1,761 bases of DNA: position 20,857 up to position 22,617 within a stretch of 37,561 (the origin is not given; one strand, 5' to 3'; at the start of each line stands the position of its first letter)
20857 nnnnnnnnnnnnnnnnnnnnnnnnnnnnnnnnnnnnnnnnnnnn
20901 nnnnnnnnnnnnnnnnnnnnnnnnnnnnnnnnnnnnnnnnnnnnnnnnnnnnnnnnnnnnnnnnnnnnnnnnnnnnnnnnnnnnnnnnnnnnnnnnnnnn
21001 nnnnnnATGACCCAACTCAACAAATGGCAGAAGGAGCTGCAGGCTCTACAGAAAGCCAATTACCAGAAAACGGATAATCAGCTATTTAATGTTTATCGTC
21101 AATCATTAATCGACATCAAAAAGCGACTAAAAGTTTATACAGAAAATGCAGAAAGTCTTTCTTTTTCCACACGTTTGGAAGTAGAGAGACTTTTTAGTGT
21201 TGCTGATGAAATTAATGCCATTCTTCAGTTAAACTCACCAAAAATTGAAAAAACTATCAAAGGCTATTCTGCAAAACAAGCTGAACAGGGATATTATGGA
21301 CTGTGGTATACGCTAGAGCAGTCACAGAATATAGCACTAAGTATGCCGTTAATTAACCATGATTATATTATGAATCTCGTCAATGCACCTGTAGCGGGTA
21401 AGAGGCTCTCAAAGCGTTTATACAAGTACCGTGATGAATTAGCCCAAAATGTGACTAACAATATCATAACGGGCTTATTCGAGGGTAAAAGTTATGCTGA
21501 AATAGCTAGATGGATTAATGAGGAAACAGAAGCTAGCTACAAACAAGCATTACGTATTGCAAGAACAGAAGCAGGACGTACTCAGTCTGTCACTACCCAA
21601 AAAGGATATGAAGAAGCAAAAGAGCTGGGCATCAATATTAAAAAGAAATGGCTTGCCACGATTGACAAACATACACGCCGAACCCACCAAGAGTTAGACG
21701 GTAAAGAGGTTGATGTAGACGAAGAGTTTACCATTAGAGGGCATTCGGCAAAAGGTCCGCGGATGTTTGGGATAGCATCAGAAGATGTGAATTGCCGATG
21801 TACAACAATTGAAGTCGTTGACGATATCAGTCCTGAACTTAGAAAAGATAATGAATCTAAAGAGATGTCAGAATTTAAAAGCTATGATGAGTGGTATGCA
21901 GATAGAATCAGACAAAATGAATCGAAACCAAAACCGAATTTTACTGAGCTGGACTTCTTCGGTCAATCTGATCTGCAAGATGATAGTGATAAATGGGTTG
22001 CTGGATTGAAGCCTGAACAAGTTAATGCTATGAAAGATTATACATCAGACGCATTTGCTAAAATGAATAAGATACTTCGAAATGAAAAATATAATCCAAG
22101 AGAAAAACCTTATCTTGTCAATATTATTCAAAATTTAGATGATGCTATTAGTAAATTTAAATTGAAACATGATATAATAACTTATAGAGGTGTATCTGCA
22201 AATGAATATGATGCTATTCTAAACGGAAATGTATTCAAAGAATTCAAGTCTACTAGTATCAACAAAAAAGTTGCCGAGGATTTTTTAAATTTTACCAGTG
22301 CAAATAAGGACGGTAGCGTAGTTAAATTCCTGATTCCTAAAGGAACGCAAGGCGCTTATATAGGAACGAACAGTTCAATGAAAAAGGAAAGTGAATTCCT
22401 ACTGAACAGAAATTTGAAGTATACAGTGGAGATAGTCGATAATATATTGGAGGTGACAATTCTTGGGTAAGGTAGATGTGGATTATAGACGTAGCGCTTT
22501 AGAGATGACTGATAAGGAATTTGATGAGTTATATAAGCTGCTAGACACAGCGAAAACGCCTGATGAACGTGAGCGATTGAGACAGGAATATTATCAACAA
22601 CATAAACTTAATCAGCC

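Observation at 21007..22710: Head-morphogenesis protein fused to a C3-like ADP-ribosyltransferase, with a coupled downstream small ORF and terminator: candidate packaged effector plus partner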

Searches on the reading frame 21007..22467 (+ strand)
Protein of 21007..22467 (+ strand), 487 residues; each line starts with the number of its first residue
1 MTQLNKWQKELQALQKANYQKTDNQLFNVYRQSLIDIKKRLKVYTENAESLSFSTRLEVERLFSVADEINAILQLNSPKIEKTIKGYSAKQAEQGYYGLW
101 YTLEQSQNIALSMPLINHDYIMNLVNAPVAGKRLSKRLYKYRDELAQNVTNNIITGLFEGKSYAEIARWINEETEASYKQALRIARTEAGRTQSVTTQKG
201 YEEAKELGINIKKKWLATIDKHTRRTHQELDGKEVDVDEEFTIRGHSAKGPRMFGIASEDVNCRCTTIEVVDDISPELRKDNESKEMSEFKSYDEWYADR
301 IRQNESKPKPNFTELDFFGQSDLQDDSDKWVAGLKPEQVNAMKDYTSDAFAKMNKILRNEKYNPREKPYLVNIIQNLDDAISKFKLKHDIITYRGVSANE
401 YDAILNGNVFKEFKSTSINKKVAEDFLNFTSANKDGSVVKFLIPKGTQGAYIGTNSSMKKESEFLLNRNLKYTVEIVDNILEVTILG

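Call 3: search_protein_families(library=pfam, proteins=[window:21007-22467:+], max_evalue=1)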
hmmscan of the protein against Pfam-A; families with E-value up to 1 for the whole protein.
window:21007-22467:+ (487 aa): 4 families
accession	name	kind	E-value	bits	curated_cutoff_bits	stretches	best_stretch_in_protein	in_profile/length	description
PF03496.20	ADPrib_exo_Tox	-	5.9e-22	78.4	23.4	1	328-478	10-177/196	ADP-ribosyltransferase exoenzyme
PF04233.19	Phage_Mu_F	-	6.4e-19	69.2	29.6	1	147-268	1-112/112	Phage Mu protein F like protein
PF01129.24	ART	-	0.00082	19.2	22.3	1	329-474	56-200/222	NAD:arginine ADP-ribosyltransferase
PF24918.1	NET2A_C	-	0.34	11.2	27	1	8-90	47-130/180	NET2A, C-terminal domain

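Call 4: search_protein_families(library=phrogs, proteins=[window:21007-22467:+], max_evalue=0.01)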
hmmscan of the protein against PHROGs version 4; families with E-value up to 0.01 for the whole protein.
window:21007-22467:+ (487 aa): 22 families
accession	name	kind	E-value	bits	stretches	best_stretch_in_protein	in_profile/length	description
phrog_595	-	head and packaging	8.1e-144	481.7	1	1-486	1-507/513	head maturation protease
phrog_115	-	head and packaging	3e-60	206.1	1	1-483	19-506/665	minor head protein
phrog_19443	-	head and packaging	4.1e-48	165.2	1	9-305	23-315/579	minor head protein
phrog_4728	-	head and packaging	3.8e-27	96.3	1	101-418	141-420/591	head morphogenesis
phrog_2468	-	head and packaging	2.9e-25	90.4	1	135-280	138-282/303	head morphogenesis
phrog_2841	-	head and packaging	1.7e-23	84.5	1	12-377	64-410/525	minor head protein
phrog_6577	-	unknown function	1.6e-22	80.7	1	125-352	95-321/1066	-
phrog_3517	-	head and packaging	4.5e-17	63.4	1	178-301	232-355/371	head morphogenesis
phrog_324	-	head and packaging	8.1e-17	62.4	1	143-363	200-420/624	head morphogenesis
phrog_2662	-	head and packaging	1.9e-15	57.5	1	138-273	572-711/717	portal protein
phrog_859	-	head and packaging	6.8e-14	52.3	1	146-273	165-292/807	portal protein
phrog_34890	-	head and packaging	1.5e-12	47.6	1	180-273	212-309/679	head morphogenesis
phrog_3895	-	moron, auxiliary metabolic gene and host takeover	2.3e-12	48.3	1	339-477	147-318/340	ADP-ribosyltransferase exoenzyme toxin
phrog_4529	-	head and packaging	3e-11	44.2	1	104-272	130-289/533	minor head protein and DNA pilot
phrog_7625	-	head and packaging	7e-11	42.7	1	23-357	14-348/504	head morphogenesis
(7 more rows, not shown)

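Call 9: search_solved_structures(query=window:21007-22467:+, max_evalue=0.01, show_alignments=3)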
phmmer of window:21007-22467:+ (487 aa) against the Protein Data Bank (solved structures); distinct sequences matched with E-value up to 0.01: 21.
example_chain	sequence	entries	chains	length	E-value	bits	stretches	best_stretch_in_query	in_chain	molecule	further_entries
8za7_B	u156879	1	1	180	2.2e-09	40.1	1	328-477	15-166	Lmo0066 protein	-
1qs2_A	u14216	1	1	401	2.1e-07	33.6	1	326-483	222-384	ADP-RIBOSYLTRANSFERASE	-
1qs1_A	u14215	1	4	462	2.9e-07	33.1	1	327-483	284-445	ADP-RIBOSYLTRANSFERASE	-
9vej_H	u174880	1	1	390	1.5e-06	30.8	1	327-484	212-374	Vip2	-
9veg_H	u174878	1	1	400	1.6e-06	30.7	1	327-484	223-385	Vip2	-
1r45_A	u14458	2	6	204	3.5e-06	29.6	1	333-475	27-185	Mono-ADP-ribosyltransferase C3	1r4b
5h03_A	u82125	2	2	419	1.5e-05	27.5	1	325-479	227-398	Binary enterotoxin of Clostridium perfringens component a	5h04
5gtt_A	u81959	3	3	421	1.5e-05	27.5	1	325-479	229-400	Binary enterotoxin of Clostridium perfringens component a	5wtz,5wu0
4tr5_A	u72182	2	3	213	1.8e-05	27.2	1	327-476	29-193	C3larvin | Toxin-like protein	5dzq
5urp_A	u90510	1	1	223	2.7e-05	26.7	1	327-477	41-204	Toxin 2A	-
9bbf_Z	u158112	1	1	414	0.00051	22.5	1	316-485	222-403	ADP-ribosyltransferase enzymatic component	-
6x6r_A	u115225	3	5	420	0.00053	22.4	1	316-485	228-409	ADP-ribosyltransferase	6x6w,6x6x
9mdj_Z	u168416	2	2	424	0.00054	22.4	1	316-485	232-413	Cdta (Adp-ribosyltransferase enzymatic component)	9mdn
7vnj_H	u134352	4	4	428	0.00055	22.3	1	316-485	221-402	ADP-ribosyltransferase enzymatic component | CdtA | ADP-ribosylating binary toxin enzymatic subunit CdtA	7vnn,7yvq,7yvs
2wn4_A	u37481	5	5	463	0.00063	22.2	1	317-485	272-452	ADP-RIBOSYLTRANSFERASE ENZYMATIC COMPONENT | ADP-ribosylating binary toxin enzymatic subunit CdtA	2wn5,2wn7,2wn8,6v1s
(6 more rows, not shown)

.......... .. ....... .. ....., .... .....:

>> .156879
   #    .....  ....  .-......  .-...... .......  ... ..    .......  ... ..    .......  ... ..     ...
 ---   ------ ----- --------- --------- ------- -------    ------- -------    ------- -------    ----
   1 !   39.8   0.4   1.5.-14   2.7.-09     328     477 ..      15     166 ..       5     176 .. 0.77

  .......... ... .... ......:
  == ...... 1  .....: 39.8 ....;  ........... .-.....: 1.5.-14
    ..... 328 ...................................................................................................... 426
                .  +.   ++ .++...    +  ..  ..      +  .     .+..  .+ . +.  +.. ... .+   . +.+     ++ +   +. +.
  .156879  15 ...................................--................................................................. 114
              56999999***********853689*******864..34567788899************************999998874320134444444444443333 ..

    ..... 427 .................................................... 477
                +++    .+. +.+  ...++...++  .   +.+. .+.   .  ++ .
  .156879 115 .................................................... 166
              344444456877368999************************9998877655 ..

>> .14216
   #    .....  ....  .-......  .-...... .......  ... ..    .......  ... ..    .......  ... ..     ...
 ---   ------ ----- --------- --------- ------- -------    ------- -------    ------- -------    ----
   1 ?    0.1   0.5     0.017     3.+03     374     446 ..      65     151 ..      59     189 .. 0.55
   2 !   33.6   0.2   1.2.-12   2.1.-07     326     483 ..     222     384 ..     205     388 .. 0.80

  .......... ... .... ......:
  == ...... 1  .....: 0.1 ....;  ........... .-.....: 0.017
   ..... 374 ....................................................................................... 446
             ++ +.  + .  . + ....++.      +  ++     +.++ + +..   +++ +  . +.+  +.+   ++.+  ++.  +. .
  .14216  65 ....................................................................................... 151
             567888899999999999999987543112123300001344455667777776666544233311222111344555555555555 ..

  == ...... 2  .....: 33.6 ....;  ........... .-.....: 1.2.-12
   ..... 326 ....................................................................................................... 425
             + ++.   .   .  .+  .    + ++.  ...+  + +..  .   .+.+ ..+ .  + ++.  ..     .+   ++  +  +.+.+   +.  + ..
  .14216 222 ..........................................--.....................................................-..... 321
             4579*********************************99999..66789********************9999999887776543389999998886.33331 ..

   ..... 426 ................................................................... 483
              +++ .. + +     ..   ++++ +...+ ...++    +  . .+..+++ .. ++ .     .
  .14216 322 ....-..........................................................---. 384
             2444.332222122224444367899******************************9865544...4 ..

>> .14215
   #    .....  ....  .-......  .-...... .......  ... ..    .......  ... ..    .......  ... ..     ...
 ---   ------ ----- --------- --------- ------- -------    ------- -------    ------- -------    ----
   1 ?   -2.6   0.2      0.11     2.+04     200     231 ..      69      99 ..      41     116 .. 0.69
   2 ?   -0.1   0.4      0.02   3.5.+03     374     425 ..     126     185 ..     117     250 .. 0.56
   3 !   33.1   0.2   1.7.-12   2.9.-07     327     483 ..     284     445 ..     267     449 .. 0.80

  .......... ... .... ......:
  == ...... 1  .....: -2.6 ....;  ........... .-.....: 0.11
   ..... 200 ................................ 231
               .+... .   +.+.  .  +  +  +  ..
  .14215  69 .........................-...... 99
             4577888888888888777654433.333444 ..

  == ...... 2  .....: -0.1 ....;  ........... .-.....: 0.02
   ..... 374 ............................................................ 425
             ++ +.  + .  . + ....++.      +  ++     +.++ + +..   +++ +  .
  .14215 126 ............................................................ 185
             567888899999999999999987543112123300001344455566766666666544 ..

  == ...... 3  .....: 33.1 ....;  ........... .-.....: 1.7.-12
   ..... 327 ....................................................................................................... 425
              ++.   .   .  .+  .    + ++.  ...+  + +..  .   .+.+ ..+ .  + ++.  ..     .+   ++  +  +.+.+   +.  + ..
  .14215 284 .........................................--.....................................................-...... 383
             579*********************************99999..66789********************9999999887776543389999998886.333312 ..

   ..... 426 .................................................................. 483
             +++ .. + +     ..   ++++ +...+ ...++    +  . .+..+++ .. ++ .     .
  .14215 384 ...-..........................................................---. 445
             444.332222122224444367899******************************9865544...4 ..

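Call 16: list_cluster_members(proteins=[window:21007-22467:+, window:22463-22663:+])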
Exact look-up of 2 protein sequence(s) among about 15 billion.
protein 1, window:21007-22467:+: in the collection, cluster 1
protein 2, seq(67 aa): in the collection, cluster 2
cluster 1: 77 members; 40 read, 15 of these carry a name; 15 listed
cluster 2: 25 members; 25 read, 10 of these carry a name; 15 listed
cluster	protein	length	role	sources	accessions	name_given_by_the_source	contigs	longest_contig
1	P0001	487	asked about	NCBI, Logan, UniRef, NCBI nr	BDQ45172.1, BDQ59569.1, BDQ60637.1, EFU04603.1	ADP-ribosyltransferase [Enterococcus faecalis] | NAD(+)--arginine ADP-ribosyltransferase EFV n=4 Tax=Bacteria TaxID=2 ...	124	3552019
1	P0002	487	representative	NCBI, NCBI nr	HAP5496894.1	TPA: NAD(+)--arginine ADP-ribosyltransferase [Enterococcus faecalis] | NAD(+)--arginine ADP-ribosyltransferase [Enterococcus faecalis]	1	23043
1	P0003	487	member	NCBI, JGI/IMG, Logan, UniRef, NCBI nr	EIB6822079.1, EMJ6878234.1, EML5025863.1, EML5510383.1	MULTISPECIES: ADP-ribosyltransferase [Bacteria] | SPP1 gp7 family putative phage head morphogenesis protein | ADP-ribosyltransferase n=1 Tax=Bacteria TaxID=2 RepID=UPI0004A45FFC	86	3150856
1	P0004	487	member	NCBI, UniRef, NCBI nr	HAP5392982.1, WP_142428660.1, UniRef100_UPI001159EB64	ADP-ribosyltransferase [Enterococcus faecalis] | ADP-ribosyltransferase n=2 Tax=Enterococcus faecalis TaxID=1351 RepID=UPI001159EB64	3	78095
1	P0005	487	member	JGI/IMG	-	SPP1 gp7 family putative phage head morphogenesis protein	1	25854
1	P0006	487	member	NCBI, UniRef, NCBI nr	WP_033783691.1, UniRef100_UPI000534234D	ADP-ribosyltransferase [Enterococcus faecalis] | ADP-ribosyltransferase n=1 Tax=Enterococcus faecalis TaxID=1351 RepID=UPI000534234D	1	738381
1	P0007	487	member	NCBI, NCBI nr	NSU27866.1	NAD(+)--arginine ADP-ribosyltransferase [Enterococcus faecalis]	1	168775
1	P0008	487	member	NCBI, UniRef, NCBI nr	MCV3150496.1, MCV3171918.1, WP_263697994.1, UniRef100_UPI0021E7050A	ADP-ribosyltransferase [Enterococcus faecalis] | ADP-ribosyltransferase n=1 Tax=Enterococcus faecalis TaxID=1351 RepID=UPI0021E7050A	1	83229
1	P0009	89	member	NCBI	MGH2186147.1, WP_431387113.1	ADP-ribosyltransferase, partial [Enterococcus faecalis]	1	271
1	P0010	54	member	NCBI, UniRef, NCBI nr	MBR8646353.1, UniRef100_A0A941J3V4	hypothetical protein KEH51_29195 [[Brevibacterium] frigoritolerans] | ADP ribosyltransferase domain-containing protein n=1 Tax=Peribacillus frigoritolerans ... | hypothetical protein [Peribacillus frigoritolerans]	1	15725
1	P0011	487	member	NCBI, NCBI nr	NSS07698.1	NAD(+)--arginine ADP-ribosyltransferase [Enterococcus faecalis]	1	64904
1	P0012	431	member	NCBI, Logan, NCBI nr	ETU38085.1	phage minor head protein [Enterococcus faecalis EnGen0417]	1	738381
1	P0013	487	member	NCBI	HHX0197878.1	TPA: ADP-ribosyltransferase [Enterococcus faecalis]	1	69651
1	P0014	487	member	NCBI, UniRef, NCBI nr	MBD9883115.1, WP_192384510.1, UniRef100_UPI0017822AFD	ADP-ribosyltransferase [Enterococcus faecalis] | ADP-ribosyltransferase n=1 Tax=Enterococcus faecalis TaxID=1351 RepID=UPI0017822AFD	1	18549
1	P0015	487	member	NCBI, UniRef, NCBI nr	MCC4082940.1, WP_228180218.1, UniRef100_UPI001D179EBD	ADP-ribosyltransferase [Enterococcus faecalis] | ADP-ribosyltransferase n=1 Tax=Enterococcus faecalis TaxID=1351 RepID=UPI001D179EBD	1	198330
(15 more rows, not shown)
